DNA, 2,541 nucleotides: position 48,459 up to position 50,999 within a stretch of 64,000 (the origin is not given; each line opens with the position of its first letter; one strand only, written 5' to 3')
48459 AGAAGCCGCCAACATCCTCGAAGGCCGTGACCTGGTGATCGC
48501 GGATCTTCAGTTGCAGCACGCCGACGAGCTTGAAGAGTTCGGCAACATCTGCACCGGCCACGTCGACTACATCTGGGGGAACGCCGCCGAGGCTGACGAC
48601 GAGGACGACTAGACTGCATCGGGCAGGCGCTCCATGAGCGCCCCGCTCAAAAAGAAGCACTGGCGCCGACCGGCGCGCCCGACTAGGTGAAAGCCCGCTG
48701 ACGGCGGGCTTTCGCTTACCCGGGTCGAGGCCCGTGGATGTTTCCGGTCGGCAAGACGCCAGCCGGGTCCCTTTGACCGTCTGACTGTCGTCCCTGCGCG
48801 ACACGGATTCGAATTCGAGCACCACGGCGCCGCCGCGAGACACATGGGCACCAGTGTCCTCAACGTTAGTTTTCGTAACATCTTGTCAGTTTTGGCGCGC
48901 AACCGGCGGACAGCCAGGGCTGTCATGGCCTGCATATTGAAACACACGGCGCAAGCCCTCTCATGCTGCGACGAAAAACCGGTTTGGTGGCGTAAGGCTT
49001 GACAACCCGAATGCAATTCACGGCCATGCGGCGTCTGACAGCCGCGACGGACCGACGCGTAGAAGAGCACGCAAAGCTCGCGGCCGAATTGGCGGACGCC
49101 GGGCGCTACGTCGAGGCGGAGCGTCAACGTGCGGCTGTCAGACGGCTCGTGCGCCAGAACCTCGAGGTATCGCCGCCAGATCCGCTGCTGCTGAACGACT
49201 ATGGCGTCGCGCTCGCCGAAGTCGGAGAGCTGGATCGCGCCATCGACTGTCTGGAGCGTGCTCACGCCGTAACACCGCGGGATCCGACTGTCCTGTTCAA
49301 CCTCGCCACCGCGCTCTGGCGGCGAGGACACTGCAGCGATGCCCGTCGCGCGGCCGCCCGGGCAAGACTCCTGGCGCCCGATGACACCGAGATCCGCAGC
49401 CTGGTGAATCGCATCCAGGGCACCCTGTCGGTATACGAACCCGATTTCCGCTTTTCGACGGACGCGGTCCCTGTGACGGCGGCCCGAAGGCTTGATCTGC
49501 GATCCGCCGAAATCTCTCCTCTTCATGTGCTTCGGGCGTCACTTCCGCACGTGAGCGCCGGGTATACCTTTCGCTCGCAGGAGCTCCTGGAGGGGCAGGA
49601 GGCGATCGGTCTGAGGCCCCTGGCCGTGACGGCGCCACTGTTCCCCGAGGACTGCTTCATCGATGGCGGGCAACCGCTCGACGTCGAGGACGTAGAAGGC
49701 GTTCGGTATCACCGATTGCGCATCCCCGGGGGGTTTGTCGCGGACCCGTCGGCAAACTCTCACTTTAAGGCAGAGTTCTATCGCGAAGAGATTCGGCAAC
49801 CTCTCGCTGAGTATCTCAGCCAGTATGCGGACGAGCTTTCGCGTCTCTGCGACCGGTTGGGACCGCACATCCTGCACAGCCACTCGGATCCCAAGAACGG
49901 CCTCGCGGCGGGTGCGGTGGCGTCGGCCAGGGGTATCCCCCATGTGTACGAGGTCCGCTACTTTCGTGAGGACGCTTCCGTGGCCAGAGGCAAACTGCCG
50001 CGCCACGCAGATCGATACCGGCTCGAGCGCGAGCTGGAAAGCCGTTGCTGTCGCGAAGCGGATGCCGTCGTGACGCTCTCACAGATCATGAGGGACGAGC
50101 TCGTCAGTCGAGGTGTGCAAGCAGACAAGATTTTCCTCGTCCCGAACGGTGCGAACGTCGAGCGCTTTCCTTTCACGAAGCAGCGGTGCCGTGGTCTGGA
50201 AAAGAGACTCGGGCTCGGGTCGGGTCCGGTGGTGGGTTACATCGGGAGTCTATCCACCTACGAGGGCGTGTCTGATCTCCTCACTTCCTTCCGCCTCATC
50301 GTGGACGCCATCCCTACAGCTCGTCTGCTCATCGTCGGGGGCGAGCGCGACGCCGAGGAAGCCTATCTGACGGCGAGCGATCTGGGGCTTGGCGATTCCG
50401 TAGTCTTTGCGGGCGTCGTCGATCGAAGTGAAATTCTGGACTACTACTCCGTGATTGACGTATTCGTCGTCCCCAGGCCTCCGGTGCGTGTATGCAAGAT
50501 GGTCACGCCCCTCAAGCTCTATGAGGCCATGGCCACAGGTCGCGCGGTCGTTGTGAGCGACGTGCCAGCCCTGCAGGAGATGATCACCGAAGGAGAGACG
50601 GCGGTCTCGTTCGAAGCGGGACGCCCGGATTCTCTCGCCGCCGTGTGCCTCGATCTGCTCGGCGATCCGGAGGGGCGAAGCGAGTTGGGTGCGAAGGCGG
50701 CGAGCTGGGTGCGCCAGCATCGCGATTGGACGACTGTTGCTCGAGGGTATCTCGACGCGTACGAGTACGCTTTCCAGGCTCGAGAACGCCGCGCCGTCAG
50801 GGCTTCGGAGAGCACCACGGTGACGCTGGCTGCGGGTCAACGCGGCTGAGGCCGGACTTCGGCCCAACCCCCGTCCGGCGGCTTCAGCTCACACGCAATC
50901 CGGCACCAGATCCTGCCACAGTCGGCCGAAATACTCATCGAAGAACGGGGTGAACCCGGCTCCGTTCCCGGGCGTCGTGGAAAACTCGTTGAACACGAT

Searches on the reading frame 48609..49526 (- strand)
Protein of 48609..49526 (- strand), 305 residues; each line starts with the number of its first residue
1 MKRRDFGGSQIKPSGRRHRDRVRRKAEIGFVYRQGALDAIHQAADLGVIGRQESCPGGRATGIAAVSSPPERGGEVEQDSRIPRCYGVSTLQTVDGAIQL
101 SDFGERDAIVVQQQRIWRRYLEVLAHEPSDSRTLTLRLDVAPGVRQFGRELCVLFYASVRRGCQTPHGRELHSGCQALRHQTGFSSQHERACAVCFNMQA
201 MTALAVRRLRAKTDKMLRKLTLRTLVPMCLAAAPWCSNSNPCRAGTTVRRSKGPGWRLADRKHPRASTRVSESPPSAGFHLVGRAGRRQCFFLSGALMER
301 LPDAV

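Call 6: search_protein_families(library=pfam, proteins=[window:48609-49526:-], max_evalue=0.01)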
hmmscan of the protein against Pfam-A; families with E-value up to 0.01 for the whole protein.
window:48609-49526:- (305 aa): 0 families

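Call 8: search_protein_families(library=ncbifam, proteins=[window:48609-49526:-], max_evalue=0.01)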
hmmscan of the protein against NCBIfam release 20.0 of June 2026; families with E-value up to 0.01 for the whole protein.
window:48609-49526:- (305 aa): 0 families

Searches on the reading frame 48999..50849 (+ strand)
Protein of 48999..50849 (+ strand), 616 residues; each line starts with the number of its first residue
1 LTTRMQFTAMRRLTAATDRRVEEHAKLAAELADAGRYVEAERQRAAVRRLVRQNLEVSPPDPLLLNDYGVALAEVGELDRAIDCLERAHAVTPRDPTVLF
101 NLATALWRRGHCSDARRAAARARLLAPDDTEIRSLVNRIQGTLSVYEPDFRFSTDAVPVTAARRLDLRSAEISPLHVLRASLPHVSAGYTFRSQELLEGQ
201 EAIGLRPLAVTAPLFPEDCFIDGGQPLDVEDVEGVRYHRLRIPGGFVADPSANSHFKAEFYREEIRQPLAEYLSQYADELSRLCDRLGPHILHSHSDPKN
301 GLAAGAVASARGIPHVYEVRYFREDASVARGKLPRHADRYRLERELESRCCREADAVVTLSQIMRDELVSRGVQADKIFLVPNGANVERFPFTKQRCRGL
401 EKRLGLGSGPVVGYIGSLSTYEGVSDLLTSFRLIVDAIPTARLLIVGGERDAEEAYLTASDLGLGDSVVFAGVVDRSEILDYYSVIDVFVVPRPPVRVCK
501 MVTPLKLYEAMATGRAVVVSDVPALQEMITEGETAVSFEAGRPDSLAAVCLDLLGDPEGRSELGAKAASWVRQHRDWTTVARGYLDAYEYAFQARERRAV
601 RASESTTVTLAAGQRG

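Call 5: search_protein_families(library=pfam, proteins=[window:48999-50849:+], max_evalue=0.01)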
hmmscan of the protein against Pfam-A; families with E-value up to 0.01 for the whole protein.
window:48999-50849:+ (616 aa): 14 families
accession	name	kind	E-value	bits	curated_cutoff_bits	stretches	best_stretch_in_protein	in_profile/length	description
PF13692.12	Glyco_trans_1_4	-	2e-25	90.2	27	1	410-556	2-142/142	Glycosyl transferases group 1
PF00534.26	Glycos_transf_1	-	4e-24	85.5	26.4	1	409-569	15-171/172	Glycosyl transferases group 1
PF13579.12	Glyco_trans_4_4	-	5.2e-21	76.1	29.7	1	188-384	2-158/158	Glycosyl transferase 4-like domain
PF13439.12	Glyco_transf_4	-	1.4e-16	61.4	28.5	1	273-389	57-170/170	Glycosyltransferase Family 4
PF14559.12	TPR_19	-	2.1e-08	34.8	25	1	73-139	2-68/68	Tetratricopeptide repeat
PF07719.23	TPR_2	-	4.7e-08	33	27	0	63-94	2-33/34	Tetratricopeptide repeat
PF13428.12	TPR_14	-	9.4e-08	32.5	23.5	1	65-104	4-43/44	Tetratricopeptide repeat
PF13524.12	Glyco_trans_1_2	-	3.1e-06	27.6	25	1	434-582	5-140/144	Glycosyl transferase-like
PF13424.12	TPR_12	-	1.3e-05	25.7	30.1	2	64-122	5-71/77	Tetratricopeptide repeat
PF13414.12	TPR_11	-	7.1e-05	22.9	26.8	1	71-110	3-42/42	TPR repeat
PF13371.12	TPR_9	-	0.00016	22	35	1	41-98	8-65/73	Tetratricopeptide repeat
PF23914.1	TPR_CcmH_CycH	-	0.0014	19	42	1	52-121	40-109/158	Cytochrome c-type biogenesis protein H TPR domain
PF13432.12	TPR_16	-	0.0021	18.9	32.7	0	101-132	2-33/65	Tetratricopeptide repeat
PF13431.12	TPR_17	-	0.0056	17.3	24.4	0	55-82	6-33/34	Tetratricopeptide repeat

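Call 7: search_protein_families(library=ncbifam, proteins=[window:48999-50849:+], max_evalue=0.01)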
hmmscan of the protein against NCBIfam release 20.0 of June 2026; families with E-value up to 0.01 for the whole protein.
window:48999-50849:+ (616 aa): 31 families (the best 25 are shown)
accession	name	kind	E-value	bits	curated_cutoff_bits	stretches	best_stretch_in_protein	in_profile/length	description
TIGR04063.1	stp3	hypoth_equivalog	3.7e-96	322.4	442.05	1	175-590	3-394/397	TIGR04063 family PEP-CTERM/XrtA system glycosyltransferase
TIGR04047.1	MSMEG_0565_glyc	hypoth_equivalog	1.5e-22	80.2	259.85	1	344-589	129-372/373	MSMEG_0565 family glycosyltransferase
NF007640.0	PRK10307.1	subfamily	3e-18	65.9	276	1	305-582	127-398/411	WcaI family glycosyltransferase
TIGR03449.1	mycothiol_MshA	equivalog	3.9e-18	65.5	462.5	1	290-593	104-405/406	D-inositol-3-phosphate glycosyltransferase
TIGR02149.1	glgA_Coryne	subfamily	2.4e-17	63.1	302.4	1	273-589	68-388/391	glycogen synthase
TIGR04157.1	glyco_rSAM_CFB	subfamily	4.5e-17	62.1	400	1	346-538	162-348/406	TIGR04157 family glycosyltransferase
TIGR03999.1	thiol_BshA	equivalog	5.4e-16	58.5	273.7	1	352-590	143-372/375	N-acetyl-alpha-D-glucosaminyl L-malate synthase BshA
TIGR03088.1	stp2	hypoth_equivalog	9.5e-16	57.8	409.05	1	279-589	72-371/374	TIGR03088 family PEP-CTERM/XrtA system glycosyltransferase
NF047676.1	TeichurnBiosyTuaH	equivalog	2e-15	56.6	550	1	344-581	149-377/384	teichuronic acid biosynthesis protein TuaH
NF041876.1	EPS_EpsE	equivalog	1.1e-14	54.5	400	1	373-576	183-381/389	exopolysaccharide biosynthesis GT4 family glycosyltransferase EpsE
NF012028.0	PRK15484.1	subfamily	7.5e-12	45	618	1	361-585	147-372/380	lipopolysaccharide N-acetylglucosaminyltransferase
NF038011.1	PelF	equivalog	5.8e-11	42.1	100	1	346-558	250-459/489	GT4 family glycosyltransferase PelF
NF053787.1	GlcN_PG_synth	equivalog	1.1e-10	40.9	480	1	341-589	132-357/361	N-acetylglucosaminyl phosphatidylglycerol synthase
NF038229.1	Glyco4_Geo_Pelo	equivalog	1.7e-10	40.4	400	1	346-589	102-334/338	GPMC system family 4 glycosyltransferase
NF041010.1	glycosy_Agl16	equivalog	3.6e-10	39.2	575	1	338-589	118-349/352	glycosylation protein Agl16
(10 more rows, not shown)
